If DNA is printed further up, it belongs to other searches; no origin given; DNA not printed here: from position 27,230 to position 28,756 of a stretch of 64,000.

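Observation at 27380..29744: Candidate novel system: low-GC gene pair of a tandem-domain dCTP-deaminase-like protein and a GNAT-ASCH fusion, attached to nrdJ and flanked by mobile and TA debris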

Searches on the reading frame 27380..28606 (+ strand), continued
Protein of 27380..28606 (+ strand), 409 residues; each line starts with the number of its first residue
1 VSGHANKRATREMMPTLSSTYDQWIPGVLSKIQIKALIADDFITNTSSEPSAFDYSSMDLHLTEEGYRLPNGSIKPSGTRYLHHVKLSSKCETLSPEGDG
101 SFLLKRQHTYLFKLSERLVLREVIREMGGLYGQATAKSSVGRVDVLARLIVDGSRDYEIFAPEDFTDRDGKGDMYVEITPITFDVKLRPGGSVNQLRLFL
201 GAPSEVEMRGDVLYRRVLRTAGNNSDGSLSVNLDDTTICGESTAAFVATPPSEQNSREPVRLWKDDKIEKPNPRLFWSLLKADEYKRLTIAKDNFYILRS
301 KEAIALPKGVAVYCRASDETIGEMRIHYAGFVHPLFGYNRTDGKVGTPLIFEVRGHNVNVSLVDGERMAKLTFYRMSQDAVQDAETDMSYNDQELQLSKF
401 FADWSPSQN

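Call 42: find_related_loci(query=A2, collection=metagenome_contigs, flank=6000)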
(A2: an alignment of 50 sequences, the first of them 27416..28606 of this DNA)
Query A2 (397 aa) in metagenome_contigs; peptide patterns used: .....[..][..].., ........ (x = any residue, [..] = any of these).
600 stretches matched a pattern (row limit reached: there are more); 440 encode a relative of the query (tblastn E <= 1e-3); the best 80 are kept; 80 distinct loci.
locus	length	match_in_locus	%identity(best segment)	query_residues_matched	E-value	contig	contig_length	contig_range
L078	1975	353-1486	56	6-392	4e-142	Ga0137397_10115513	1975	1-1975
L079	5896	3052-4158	57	1-392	2e-128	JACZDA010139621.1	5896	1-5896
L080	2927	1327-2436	56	10-396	2e-132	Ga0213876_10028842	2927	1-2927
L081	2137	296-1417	55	3-392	1e-134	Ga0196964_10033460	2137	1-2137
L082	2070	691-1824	53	9-395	4e-134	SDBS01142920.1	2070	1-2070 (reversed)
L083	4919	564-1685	55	3-392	6e-125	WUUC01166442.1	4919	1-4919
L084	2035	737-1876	52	5-392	5e-132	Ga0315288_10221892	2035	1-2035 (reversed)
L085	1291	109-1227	53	9-392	7e-134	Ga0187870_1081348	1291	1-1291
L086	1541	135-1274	52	5-392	7e-133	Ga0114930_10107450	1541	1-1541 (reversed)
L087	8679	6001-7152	53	5-392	2e-122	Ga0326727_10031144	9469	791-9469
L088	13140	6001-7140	53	4-392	2e-122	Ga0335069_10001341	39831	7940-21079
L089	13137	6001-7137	54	10-393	1e-121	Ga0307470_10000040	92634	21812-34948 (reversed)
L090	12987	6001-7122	54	3-392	2e-121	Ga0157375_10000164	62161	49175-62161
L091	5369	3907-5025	52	9-392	2e-121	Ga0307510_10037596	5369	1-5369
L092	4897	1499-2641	52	5-392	9e-122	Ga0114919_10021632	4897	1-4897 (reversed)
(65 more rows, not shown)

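Call 44: search_solved_structures(query=A2, max_evalue=1, show_alignments=5)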
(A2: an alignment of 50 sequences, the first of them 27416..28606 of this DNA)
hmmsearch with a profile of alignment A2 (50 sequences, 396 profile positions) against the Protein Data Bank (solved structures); distinct sequences matched with E-value up to 1: 2.
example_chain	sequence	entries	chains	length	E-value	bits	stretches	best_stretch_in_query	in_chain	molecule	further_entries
2r9q_A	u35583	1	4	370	1.1e-43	153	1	11-378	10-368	2'-deoxycytidine 5'-triphosphate deaminase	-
3o2i_A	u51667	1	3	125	0.71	12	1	312-377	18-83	Uncharacterized protein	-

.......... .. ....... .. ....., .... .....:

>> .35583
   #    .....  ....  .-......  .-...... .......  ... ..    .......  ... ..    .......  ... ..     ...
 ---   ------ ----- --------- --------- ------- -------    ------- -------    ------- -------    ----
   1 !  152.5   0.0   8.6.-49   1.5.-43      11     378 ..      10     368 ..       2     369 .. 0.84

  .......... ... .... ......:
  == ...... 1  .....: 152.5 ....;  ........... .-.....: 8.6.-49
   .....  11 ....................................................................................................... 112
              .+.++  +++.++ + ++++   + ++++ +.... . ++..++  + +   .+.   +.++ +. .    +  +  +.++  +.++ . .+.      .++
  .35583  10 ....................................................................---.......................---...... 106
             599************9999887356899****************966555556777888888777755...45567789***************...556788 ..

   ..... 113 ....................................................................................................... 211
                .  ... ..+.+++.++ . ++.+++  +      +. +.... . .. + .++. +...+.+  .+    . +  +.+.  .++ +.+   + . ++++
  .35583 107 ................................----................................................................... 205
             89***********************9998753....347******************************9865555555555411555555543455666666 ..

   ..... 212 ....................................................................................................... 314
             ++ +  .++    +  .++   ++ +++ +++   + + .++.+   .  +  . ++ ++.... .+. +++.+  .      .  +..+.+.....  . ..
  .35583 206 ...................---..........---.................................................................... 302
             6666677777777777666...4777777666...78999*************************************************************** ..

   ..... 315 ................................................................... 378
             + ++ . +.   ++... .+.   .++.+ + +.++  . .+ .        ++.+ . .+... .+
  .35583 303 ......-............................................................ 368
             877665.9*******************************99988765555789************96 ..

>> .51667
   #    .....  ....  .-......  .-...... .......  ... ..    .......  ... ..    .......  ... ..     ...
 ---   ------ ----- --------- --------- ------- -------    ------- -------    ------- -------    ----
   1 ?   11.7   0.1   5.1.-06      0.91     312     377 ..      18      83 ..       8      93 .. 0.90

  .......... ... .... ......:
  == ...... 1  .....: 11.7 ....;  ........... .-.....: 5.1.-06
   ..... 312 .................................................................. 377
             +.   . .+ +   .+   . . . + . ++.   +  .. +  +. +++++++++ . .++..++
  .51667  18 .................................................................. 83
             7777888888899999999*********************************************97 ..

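Call 95: predict_structure(alignment_id=A2)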
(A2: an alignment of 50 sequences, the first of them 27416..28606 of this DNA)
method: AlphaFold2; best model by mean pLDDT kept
length: 397 residues; sequences in the alignment: 50
mean_pLDDT: 90.6   pTM: 0.90
mean pLDDT of the five models: 90.6, 90.2, 90.1, 89.4, 88.4
residues with pLDDT >= 90: 299; 70-90: 77; 50-70: 17; < 50: 4
segments of 3 or more residues with pLDDT < 50: none
pLDDT, mean of each block of 10 residues (from residue 1): 77 96 96 95 96 96 87 87 97 97 95 89 92 94 93 89 96 97 96 94 82 84 93 94 90 93 96 96 94 95 67 61 93 93 88 92 96 86 92 77
secondary structure, 60 per line:
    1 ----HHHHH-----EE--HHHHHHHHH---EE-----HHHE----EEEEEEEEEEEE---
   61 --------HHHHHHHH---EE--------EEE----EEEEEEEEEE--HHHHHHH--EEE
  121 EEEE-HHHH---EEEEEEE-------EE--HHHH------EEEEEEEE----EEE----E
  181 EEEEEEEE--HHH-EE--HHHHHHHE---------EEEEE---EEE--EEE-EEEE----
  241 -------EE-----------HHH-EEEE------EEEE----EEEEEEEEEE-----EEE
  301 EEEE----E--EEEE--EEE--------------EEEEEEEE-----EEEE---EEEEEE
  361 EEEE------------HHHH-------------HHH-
elements in order: H5-9 H19-27 E46-57 H69-76 E90-92 E97-106 H109-115 E118-124 H126-129 E133-139 H151-154 E161-168 E173-175 E180-188 H199-205 E216-220 E224-226 E229-231 E233-236 E265-268 E275-278 E283-292 E298-304 E312-315 E318-320 E335-342 E348-351 E355-364 H377-380

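Call 97: fold_search(model_id=the predicted structure, library=pdb)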
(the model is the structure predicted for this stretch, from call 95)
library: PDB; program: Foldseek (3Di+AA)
matches with E <= 10: 879; with E <= 0.001: 41
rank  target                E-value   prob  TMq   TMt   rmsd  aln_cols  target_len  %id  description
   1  2r9q_B                1.2e-28  1.00  0.75  0.87   2.8       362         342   25  Crystal structure of 2'-deoxycytidine 5'-triphosphate deaminase from Agrobacterium tumefaciens (released 2007-10-02)
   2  2r9q_C                4.0e-28  1.00  0.74  0.88   2.9       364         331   26  Crystal structure of 2'-deoxycytidine 5'-triphosphate deaminase from Agrobacterium tumefaciens (released 2007-10-02)
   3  2r9q_D                1.2e-27  1.00  0.74  0.88   2.9       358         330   26  Crystal structure of 2'-deoxycytidine 5'-triphosphate deaminase from Agrobacterium tumefaciens (released 2007-10-02)
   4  2r9q_A                3.5e-27  1.00  0.73  0.88   2.8       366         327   25  Crystal structure of 2'-deoxycytidine 5'-triphosphate deaminase from Agrobacterium tumefaciens (released 2007-10-02)
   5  4a6a_B                1.8e-07  1.00  0.31  0.61   5.2       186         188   21  A115V variant of dCTP deaminase-dUTPase from Mycobacterium tuberculosis in complex with dTTP (released 2012-10-10)
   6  2qlp_F                1.8e-07  1.00  0.31  0.70   5.0       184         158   21  Bifunctional dCTP deaminase:dUTPase from Mycobacterium tuberculosis, apo form (released 2008-02-19)
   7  4a6a_A                2.1e-07  1.00  0.31  0.60   4.8       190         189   21  A115V variant of dCTP deaminase-dUTPase from Mycobacterium tuberculosis in complex with dTTP (released 2012-10-10)
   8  2qlp_D                4.0e-07  1.00  0.31  0.69   5.0       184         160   20  Bifunctional dCTP deaminase:dUTPase from Mycobacterium tuberculosis, apo form (released 2008-02-19)
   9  2qlp_A                5.3e-07  1.00  0.31  0.69   5.0       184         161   20  Bifunctional dCTP deaminase:dUTPase from Mycobacterium tuberculosis, apo form (released 2008-02-19)
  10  2qxx_A                5.6e-07  1.00  0.29  0.57   5.6       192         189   20  Bifunctional dCTP deaminase: dUTPase from Mycobacterium tuberculosis in complex with dTTP (released 2008-02-19)
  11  2qlp_B                7.0e-07  1.00  0.31  0.69   5.0       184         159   20  Bifunctional dCTP deaminase:dUTPase from Mycobacterium tuberculosis, apo form (released 2008-02-19)
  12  2j4q_B                2.1e-06  1.00  0.31  0.64   5.2       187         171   17  Crystal structure of a E138A Escherichia coli dCTP deaminase mutant enzyme in complex with dTTP (released 2007-08-07)
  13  2j4h_A                2.6e-06  1.00  0.31  0.64   5.2       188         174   18  Crystal structure of a H121A Escherichia coli dCTP deaminase mutant enzyme (released 2007-08-07)
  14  4xjc_F                3.7e-06  1.00  0.34  0.73   4.0       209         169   14  dCTP deaminase-dUTPase from Bacillus halodurans (released 2015-03-18)
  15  2v9x_A                3.7e-06  1.00  0.29  0.55   6.0       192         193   16  E138D variant of Escherichia coli dCTP deaminase in complex with dUTP (released 2007-11-20)
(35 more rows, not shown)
